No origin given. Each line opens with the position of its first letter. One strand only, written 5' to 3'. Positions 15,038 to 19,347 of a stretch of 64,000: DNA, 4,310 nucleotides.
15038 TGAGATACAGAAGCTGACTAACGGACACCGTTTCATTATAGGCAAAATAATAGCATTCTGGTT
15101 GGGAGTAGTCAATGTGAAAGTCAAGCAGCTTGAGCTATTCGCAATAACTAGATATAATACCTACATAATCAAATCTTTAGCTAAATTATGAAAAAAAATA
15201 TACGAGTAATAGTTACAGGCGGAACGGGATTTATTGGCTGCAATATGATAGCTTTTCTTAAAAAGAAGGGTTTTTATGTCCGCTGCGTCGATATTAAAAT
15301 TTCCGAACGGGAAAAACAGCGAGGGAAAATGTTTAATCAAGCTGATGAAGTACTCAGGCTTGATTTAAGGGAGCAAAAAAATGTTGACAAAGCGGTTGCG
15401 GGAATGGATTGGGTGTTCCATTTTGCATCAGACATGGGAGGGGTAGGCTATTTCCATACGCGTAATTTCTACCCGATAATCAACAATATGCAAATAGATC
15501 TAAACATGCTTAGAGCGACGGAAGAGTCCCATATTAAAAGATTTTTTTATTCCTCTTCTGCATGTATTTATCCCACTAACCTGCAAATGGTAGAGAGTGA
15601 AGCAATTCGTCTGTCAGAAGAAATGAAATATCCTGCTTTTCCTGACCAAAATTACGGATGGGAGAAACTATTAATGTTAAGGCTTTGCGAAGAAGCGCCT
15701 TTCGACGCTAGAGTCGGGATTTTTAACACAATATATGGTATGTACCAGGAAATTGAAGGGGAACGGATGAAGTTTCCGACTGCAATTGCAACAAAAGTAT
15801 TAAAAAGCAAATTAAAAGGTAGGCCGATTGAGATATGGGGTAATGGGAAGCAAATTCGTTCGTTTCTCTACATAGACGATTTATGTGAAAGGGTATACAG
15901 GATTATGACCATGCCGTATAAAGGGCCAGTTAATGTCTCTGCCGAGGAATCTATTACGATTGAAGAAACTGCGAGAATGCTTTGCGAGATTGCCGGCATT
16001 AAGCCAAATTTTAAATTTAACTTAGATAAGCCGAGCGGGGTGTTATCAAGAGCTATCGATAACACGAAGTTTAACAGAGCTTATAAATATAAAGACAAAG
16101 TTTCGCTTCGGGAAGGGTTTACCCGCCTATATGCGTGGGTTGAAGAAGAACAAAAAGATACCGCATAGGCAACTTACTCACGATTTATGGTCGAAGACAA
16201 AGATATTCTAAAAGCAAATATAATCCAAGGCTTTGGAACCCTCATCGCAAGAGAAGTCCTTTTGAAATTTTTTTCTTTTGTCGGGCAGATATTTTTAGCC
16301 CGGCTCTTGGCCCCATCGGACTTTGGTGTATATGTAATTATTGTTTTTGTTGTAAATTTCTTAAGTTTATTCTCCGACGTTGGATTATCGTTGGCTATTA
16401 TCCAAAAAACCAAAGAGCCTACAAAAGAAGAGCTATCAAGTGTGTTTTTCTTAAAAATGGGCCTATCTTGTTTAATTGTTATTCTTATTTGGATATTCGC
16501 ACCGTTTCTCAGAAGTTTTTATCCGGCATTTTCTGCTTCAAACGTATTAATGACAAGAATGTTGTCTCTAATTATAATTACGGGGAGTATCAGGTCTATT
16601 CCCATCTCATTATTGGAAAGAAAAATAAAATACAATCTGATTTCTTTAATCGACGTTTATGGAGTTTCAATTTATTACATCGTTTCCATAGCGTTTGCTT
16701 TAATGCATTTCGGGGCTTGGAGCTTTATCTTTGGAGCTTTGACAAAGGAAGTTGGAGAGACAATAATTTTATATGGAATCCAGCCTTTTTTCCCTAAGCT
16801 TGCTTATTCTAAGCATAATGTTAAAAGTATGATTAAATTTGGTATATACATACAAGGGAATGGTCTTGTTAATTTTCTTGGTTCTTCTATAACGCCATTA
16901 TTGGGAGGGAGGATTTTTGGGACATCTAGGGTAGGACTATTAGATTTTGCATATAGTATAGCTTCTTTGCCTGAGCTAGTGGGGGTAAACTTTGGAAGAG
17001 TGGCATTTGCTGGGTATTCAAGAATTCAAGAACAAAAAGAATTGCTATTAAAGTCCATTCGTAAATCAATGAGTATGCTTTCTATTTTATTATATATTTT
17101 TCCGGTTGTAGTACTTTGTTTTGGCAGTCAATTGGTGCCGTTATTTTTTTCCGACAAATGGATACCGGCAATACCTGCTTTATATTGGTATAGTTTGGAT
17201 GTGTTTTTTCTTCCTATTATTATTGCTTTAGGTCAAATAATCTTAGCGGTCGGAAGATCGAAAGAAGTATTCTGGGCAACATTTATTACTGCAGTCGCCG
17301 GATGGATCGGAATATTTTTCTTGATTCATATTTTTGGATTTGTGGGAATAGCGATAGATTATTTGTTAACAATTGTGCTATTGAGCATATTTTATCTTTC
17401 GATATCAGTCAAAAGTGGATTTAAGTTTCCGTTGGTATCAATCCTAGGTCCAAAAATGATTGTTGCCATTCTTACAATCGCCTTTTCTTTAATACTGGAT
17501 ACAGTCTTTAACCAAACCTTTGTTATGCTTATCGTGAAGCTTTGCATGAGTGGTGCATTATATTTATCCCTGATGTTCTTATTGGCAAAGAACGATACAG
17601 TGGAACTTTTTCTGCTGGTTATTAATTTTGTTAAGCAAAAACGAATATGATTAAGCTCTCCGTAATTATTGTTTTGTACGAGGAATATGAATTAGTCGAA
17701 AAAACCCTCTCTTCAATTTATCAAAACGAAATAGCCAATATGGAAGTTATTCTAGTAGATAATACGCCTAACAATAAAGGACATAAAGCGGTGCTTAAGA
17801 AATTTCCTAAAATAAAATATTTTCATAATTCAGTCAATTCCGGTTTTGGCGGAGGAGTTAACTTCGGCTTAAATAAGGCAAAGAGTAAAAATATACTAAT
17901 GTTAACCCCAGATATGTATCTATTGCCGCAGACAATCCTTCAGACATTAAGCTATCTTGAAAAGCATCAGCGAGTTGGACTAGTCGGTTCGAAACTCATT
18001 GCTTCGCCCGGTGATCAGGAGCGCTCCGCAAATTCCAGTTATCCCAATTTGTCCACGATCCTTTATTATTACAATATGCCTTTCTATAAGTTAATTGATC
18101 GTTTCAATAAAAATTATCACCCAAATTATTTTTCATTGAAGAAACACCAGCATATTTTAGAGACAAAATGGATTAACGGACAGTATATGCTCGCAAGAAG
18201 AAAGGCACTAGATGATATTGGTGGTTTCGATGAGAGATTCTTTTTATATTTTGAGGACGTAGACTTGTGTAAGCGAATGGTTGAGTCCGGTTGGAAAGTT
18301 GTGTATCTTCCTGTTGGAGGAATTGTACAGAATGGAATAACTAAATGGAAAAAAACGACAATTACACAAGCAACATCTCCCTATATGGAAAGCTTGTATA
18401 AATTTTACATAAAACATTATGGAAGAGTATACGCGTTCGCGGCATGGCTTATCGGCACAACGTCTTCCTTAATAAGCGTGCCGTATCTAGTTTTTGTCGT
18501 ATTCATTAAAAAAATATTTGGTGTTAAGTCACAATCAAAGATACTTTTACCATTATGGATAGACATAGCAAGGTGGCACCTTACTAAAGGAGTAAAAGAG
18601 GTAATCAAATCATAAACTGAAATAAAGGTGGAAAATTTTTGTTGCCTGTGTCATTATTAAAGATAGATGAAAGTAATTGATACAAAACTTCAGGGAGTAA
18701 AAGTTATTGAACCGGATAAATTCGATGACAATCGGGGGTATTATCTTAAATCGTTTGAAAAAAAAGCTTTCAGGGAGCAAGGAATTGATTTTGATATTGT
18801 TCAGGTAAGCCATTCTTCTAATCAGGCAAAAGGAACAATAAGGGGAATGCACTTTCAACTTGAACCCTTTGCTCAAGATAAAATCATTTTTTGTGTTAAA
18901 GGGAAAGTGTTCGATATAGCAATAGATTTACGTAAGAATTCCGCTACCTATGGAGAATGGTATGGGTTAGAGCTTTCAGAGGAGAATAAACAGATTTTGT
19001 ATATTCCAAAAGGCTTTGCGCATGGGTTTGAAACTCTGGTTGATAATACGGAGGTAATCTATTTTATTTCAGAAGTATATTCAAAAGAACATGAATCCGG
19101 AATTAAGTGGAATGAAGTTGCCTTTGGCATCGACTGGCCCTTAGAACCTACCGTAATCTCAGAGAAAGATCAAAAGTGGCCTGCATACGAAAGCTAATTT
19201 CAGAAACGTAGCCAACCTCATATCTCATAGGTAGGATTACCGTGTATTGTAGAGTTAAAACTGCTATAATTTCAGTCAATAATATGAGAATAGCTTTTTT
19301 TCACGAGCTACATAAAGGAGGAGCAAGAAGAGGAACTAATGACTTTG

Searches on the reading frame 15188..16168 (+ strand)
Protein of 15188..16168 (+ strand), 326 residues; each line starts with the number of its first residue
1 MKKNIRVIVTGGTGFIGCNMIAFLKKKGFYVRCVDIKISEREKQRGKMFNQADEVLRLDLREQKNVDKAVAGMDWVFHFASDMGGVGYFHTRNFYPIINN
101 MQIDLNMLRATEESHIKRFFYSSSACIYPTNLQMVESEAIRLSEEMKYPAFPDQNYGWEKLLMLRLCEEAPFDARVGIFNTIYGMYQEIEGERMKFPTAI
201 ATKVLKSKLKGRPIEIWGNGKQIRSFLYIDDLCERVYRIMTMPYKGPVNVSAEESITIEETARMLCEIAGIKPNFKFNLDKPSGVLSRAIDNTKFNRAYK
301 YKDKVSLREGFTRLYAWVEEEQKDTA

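Call 6: search_protein_families(library=pfam, proteins=[window:15188-16168:+], max_evalue=0.01)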
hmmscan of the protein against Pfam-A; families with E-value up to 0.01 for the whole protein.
window:15188-16168:+ (326 aa): 6 families
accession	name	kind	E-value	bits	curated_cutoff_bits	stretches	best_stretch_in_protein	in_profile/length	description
PF01370.27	Epimerase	-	3.5e-38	131.8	20.9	1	7-247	1-232/240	NAD dependent epimerase/dehydratase family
PF16363.11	GDP_Man_Dehyd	-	3.5e-21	76.5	27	1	8-312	1-330/332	GDP-mannose 4,6 dehydratase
PF01073.25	3Beta_HSD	-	4.9e-14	52.5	22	1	8-160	1-150/280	3-beta hydroxysteroid dehydrogenase/isomerase family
PF05368.20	NmrA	-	1e-08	35.6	27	1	6-124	4-107/298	NmrA-like family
PF13460.12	NAD_binding_10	-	1.4e-07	32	27.2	1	11-140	1-117/184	NAD(P)H-binding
PF02719.21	Polysacc_synt_2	-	7.6e-07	29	20.2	1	7-132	1-137/293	Polysaccharide biosynthesis protein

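Call 7: search_protein_families(library=ncbifam, proteins=[window:15188-16168:+], max_evalue=0.01)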
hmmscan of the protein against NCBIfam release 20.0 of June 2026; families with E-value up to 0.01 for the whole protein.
window:15188-16168:+ (326 aa): 35 families (the best 25 are shown)
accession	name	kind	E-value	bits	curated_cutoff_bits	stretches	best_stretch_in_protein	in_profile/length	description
NF047922.1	GDPFucSynFcl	equivalog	8.9e-31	107.5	500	1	56-323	35-306/308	GDP-L-fucose synthase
TIGR01181.1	dTDP_gluc_dehyt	equivalog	7.3e-19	68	365.1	1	7-322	2-315/321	dTDP-glucose 4,6-dehydratase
TIGR02197.1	heptose_epim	equivalog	4.6e-17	62.2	274.6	1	7-317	1-312/316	ADP-glyceromanno-heptose 6-epimerase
TIGR04180.1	EDH_00030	hypoth_equivalog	6.2e-16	58.3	475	1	7-274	1-261/297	NAD-dependent 4,6-dehydratase LegB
TIGR01179.1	galE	equivalog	2.2e-15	56.3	262.3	1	6-322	1-329/332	UDP-glucose 4-epimerase GalE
TIGR03466.1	HpnA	hypoth_equivalog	8.5e-15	54.4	367.65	1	6-129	2-118/327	hopanoid-associated sugar epimerase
NF042422.1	oxyalk_red_OleD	equivalog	1.1e-11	44.8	580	1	6-136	2-122/329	2-alkyl-3-oxoalkanoate reductase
TIGR01777.1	yfcH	hypoth_equivalog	2.1e-10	40.7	207.35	2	217-268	188-240/292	TIGR01777 family oxidoreductase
NF007582.0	PRK10217.1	equivalog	2.4e-09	36.8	698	1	195-317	195-330/355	dTDP-glucose 4,6-dehydratase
NF007490.0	PRK10084.1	subfamily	5.4e-09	35.5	649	1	195-320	202-336/361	dTDP-glucose 4,6-dehydratase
NF042423.1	oxyalk_red_Shew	equivalog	1.3e-08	34.4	580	1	5-126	9-120/331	2-alkyl-3-oxoalkanoate reductase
NF011728.1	PRK15181.1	equivalog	1.6e-08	34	760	1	33-233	56-242/348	Vi polysaccharide biosynthesis UDP-N-acetylglucosaminuronic acid C-4 epimerase TviC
NF007956.0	PRK10675.1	subfamily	1.8e-08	33.9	394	1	6-162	2-155/338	UDP-glucose 4-epimerase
NF008360.0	PRK11150.1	equivalog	2.6e-07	30.2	452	1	7-256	2-241/310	ADP-glyceromanno-heptose 6-epimerase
NF050030.1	thlkprotThyD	equivalog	1.1e-05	24.7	400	1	6-82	2-78/305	thylakoid membrane protein ThyD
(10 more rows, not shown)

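Call 73: search_solved_structures(query=window:15188-16168:+, max_evalue=1e-10)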
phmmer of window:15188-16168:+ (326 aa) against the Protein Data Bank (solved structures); distinct sequences matched with E-value up to 1e-10: 35.
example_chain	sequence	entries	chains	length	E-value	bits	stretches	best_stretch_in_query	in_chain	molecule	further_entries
2c59_A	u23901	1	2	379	4.4e-53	183.8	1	3-321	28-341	GDP-MANNOSE-3', 5'-EPIMERASE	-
2c54_A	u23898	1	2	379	1.2e-52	182.4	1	3-321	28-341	GDP-MANNOSE-3', 5'-EPIMERASE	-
2c5a_A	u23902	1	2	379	1.6e-52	181.9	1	3-321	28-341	GDP-MANNOSE-3', 5'-EPIMERASE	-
2c5e_A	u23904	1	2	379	3e-52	181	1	3-321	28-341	GDP-MANNOSE-3', 5'-EPIMERASE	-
8sg0_A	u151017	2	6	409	8.7e-52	179.5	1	3-321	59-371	GDP-mannose 3,5-epimerase | GDP-mannose 3,5 epimerase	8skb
7ll6_A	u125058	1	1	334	6.5e-21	78.1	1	58-321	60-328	GDP-L-fucose synthase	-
8du0_A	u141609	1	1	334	6.5e-21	78.1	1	58-321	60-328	GDP-L-fucose synthase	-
1e6u_A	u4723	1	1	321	2.4e-20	76.2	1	49-322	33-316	GDP-FUCOSE SYNTHETASE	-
1bsv_A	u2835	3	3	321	2.9e-20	75.9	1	49-322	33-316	PROTEIN (GDP-FUCOSE SYNTHETASE) | GDP-FUCOSE SYNTHETASE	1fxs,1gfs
8rdg_A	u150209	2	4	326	5.9e-20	74.9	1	5-278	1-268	SDR family NAD(P)-dependent oxidoreductase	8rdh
1e7s_A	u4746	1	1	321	7.4e-20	74.6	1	49-322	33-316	GDP-FUCOSE SYNTHETASE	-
1e7q_A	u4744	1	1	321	7.6e-20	74.6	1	49-322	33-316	GDP-FUCOSE SYNTHETASE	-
1bws_A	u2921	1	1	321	7.6e-20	74.6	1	49-322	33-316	PROTEIN (GDP-4-KETO-6-DEOXY-D-MANNOSE EPIMERASE/REDUCTASE)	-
8rdi_A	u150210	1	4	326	1.7e-19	73.4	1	5-278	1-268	SDR family NAD(P)-dependent oxidoreductase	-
1e7r_A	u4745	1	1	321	2.1e-19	73.2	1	49-322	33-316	GDP-FUCOSE SYNTHETASE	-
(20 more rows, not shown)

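Call 75: search_solved_structures(query=window:15188-16168:+, max_evalue=1e-50, show_alignments=1)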
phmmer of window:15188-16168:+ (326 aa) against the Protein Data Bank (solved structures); distinct sequences matched with E-value up to 1e-50: 5.
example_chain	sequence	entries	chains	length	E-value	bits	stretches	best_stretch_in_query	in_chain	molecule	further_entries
2c59_A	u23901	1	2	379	4.4e-53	183.8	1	3-321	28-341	GDP-MANNOSE-3', 5'-EPIMERASE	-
2c54_A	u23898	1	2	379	1.2e-52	182.4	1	3-321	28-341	GDP-MANNOSE-3', 5'-EPIMERASE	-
2c5a_A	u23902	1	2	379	1.6e-52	181.9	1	3-321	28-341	GDP-MANNOSE-3', 5'-EPIMERASE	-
2c5e_A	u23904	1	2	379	3e-52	181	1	3-321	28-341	GDP-MANNOSE-3', 5'-EPIMERASE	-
8sg0_A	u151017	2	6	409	8.7e-52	179.5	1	3-321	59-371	GDP-mannose 3,5-epimerase | GDP-mannose 3,5 epimerase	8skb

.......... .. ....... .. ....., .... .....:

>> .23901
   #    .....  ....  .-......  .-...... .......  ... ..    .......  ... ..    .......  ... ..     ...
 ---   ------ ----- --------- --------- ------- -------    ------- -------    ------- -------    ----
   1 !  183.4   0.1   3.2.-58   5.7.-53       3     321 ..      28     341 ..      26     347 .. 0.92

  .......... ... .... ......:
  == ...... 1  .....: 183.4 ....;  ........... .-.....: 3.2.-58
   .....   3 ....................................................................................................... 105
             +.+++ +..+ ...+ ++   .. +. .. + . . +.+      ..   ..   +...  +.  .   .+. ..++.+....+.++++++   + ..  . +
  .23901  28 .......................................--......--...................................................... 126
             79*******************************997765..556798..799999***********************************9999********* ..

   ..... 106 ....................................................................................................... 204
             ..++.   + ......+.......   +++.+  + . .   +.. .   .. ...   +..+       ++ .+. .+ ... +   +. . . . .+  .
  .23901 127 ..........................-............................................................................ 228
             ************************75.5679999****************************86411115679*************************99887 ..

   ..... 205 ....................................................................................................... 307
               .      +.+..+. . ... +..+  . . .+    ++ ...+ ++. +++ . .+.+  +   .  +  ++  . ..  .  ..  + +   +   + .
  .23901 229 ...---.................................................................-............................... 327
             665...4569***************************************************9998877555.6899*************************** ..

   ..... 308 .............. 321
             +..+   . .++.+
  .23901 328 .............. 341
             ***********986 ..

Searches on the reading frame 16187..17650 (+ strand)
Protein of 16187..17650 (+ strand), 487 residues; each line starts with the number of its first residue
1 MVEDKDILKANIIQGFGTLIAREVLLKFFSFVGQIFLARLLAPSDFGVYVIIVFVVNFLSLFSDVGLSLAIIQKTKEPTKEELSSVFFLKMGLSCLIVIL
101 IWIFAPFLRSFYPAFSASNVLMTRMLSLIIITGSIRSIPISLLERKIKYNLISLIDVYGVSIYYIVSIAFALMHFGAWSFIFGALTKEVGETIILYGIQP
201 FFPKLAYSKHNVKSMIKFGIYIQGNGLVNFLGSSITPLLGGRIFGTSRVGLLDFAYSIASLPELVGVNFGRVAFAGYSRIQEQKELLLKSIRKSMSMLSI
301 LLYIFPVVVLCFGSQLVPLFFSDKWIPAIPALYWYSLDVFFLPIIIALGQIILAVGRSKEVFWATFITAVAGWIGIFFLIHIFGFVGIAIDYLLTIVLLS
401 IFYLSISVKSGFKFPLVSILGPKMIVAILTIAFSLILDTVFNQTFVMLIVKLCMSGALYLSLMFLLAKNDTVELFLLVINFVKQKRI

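Call 6: search_protein_families(library=pfam, proteins=[window:16187-17650:+], max_evalue=0.01)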
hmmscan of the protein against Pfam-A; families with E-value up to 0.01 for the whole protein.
window:16187-17650:+ (487 aa): 2 families
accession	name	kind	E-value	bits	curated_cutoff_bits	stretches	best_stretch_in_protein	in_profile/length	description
PF13440.11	Polysacc_synt_3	-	3.4e-57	194.4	23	1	37-330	2-293/293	Polysaccharide biosynthesis protein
PF01943.22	Polysacc_synt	-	1.1e-21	77.9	28.2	1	14-265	3-257/274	Polysaccharide biosynthesis protein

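Call 7: search_protein_families(library=ncbifam, proteins=[window:16187-17650:+], max_evalue=0.01)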
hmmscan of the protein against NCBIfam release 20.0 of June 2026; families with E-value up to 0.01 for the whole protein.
window:16187-17650:+ (487 aa): 5 families
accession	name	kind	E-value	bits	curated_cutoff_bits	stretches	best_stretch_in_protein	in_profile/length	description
NF007773.0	PRK10459.1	equivalog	3e-43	148.6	273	1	24-471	19-471/492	MOP flippase family protein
NF047674.1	TeichurnBiosyTuaB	equivalog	5.8e-32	111.3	580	1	21-464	17-467/469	teichuronic acid biosynthesis protein TuaB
NF058658.1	Oglyco_Wzx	exception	6.8e-24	84.7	720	1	29-468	27-465/478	O-glycosylation flippase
TIGR01695.1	murJ_mviN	equivalog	9.1e-05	21.4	235.55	1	76-468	75-494/506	murein biosynthesis integral membrane protein MurJ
TIGR02900.1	spore_V_B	equivalog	0.0032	16.3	372.3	0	254-462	276-484/488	stage V sporulation protein B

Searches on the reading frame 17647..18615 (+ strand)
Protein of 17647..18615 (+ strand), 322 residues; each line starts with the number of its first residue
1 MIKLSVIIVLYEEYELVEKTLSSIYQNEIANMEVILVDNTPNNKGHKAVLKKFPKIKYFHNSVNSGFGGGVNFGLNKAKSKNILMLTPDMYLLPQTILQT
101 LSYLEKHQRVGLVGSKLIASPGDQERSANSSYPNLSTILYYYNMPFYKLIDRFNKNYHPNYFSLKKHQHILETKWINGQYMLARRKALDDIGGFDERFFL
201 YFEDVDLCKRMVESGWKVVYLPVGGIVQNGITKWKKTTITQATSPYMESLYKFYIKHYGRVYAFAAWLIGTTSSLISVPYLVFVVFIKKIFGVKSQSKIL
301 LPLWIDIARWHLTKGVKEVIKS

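Call 6: search_protein_families(library=pfam, proteins=[window:17647-18615:+], max_evalue=0.01)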
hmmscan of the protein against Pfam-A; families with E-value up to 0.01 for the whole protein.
window:17647-18615:+ (322 aa): 6 families
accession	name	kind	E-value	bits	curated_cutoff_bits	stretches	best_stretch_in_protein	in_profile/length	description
PF00535.33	Glycos_transf_2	-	1.3e-20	74.4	23.3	1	5-152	1-143/168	Glycosyl transferase family 2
PF13641.12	Glyco_tranf_2_3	-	1.7e-17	64.7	27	1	4-223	3-206/230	Glycosyltransferase like family 2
PF13506.12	Glyco_transf_21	-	9.3e-06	25.7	21.7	1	149-229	75-154/174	Glycosyl transferase family 21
PF13632.12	Glyco_trans_2_3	-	1.3e-05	25.6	27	1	176-244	72-138/198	Glycosyl transferase family group 2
PF10111.15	Glyco_tranf_2_2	-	3.6e-05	23.8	27.3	0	177-214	164-202/276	Glycosyltransferase like family 2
PF02709.20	Glyco_transf_7C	-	0.0012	18.9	23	1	176-222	19-66/78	N-terminal domain of galactosyltransferase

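Call 7: search_protein_families(library=ncbifam, proteins=[window:17647-18615:+], max_evalue=0.01)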
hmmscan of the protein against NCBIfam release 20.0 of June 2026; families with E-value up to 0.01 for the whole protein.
window:17647-18615:+ (322 aa): 18 families
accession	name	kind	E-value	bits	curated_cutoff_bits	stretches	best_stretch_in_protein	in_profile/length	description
NF038299.1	EPS_HpsN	equivalog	5.2e-12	45.4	425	1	3-230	2-222/317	hormogonium polysaccharide biosynthesis glycosyltransferase HpsN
TIGR03965.1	mycofact_glyco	equivalog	1.1e-11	44.3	280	1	181-228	234-280/467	mycofactocin biosynthesis glycosyltransferase MftF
NF050050.1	ProtGlycPglI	equivalog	5e-11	42.5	500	1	2-104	2-108/306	GalNAc(5)-diNAcBac-PP-undecaprenol beta-1,3-glucosyltransferase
TIGR04283.1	glyco_like_mftF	equivalog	8.5e-11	41.9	182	2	4-104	1-97/221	TIGR04283 family arsenosugar biosynthesis glycosyltransferase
TIGR01556.1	rhamnosyltran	subfamily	1.9e-10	40.4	200.55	1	30-218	20-190/281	rhamnosyltransferase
TIGR03937.1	PgaC_IcaA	equivalog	2.4e-10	39.9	422.3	1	3-113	46-159/407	poly-beta-1,6-N-acetyl-D-glucosamine synthase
NF041875.1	EPS_EpsD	equivalog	9.5e-10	38.4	370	1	4-222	1-200/325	exopolysaccharide biosynthesis glycosyltransferase EpsD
NF050113.1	gal_furan_GlfT1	equivalog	6.6e-08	32.2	330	1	6-81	3-78/290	galactofuranosyltransferase GlfT1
NF053739.1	GlytfEpsEBac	equivalog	1.6e-07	30.6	450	1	3-120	2-123/265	glycosyltransferase EpsE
NF047683.1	TeichurnBiosyTuaG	equivalog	1.4e-06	28.2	400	1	4-109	8-116/252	teichuronic acid biosynthesis protein TuaG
NF007482.0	PRK10073.1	equivalog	1.7e-06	27.3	423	1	3-95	7-101/334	glycosyltransferase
NF047588.1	GlcsyltransPgfSStrep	equivalog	8.1e-06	25.3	500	1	2-103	1-109/308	glycosyltransferase PgfS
TIGR04440.1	glyco_TIGR04440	domain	5.1e-05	23.1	70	1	3-171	1-173/215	TIGR00180 family glycosyltransferase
NF045692.1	OglycostaseCruG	equivalog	5.1e-05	22.4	600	1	172-221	199-248/386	2'-O-glycosyltransferase CruG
TIGR03310.1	matur_MocA_YgfJ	equivalog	0.00023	21.2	186.45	1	11-109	22-121/188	molybdenum cofactor cytidylyltransferase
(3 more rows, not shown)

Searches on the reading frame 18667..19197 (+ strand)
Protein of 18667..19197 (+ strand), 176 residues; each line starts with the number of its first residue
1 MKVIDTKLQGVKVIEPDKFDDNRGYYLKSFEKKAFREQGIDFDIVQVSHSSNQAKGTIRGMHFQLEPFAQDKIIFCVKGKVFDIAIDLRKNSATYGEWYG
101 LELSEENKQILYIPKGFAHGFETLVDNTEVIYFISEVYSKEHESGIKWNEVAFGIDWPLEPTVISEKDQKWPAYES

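Call 10: search_protein_families(library=pfam, proteins=[window:18667-19197:+], max_evalue=0.001)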
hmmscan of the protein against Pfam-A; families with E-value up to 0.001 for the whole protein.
window:18667-19197:+ (176 aa): 2 families
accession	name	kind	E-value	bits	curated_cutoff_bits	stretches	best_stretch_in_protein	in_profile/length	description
PF00908.23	dTDP_sugar_isom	-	3.1e-65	219.4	27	1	6-174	2-166/168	dTDP-4-dehydrorhamnose 3,5-epimerase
PF05523.17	FdtA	-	7.7e-05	22.9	23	1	10-141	2-117/131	WxcM-like, C-terminal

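Call 50: search_protein_families(library=ncbifam, proteins=[window:18667-19197:+], max_evalue=1e-20)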
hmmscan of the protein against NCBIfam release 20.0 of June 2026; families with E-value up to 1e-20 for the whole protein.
window:18667-19197:+ (176 aa): 1 family
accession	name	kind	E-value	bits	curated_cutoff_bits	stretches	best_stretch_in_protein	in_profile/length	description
TIGR01221.1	rmlC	equivalog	4.7e-63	212.2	155.75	1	2-174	1-172/176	dTDP-4-dehydrorhamnose 3,5-epimerase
